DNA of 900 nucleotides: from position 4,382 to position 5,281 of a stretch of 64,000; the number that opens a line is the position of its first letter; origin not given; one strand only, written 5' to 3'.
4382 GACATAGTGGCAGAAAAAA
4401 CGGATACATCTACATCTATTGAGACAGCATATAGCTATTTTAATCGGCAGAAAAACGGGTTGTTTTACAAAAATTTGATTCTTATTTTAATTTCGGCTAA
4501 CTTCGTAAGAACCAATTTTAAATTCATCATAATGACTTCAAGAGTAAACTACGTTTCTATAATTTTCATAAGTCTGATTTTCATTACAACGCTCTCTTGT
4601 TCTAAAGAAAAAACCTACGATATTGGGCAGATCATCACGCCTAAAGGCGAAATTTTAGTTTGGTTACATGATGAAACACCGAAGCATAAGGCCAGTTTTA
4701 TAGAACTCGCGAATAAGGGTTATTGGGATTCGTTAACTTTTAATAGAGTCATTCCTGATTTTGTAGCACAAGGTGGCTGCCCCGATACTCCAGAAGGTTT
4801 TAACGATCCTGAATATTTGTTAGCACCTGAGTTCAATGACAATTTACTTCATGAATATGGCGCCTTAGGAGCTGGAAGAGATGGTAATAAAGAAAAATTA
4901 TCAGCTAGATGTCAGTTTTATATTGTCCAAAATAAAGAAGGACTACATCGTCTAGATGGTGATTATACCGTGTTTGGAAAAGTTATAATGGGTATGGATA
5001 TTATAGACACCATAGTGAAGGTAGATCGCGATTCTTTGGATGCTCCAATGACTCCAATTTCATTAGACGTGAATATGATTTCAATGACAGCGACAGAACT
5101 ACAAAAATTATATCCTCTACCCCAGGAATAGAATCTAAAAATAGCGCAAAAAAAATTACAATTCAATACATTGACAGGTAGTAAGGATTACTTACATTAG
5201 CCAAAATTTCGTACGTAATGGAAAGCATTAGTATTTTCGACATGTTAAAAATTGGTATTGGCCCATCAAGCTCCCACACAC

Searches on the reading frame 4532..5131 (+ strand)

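Call 54: search_protein_families(library=pfam, proteins=[window:4532-5131:+])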
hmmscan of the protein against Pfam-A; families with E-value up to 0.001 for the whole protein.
window:4532-5131:+ (199 aa): 1 family
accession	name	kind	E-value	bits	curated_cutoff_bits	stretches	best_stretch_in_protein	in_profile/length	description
PF00160.26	Pro_isomerase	-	2.9e-32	112.6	21.7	1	34-176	4-152/159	Cyclophilin type peptidyl-prolyl cis-trans isomerase/CLD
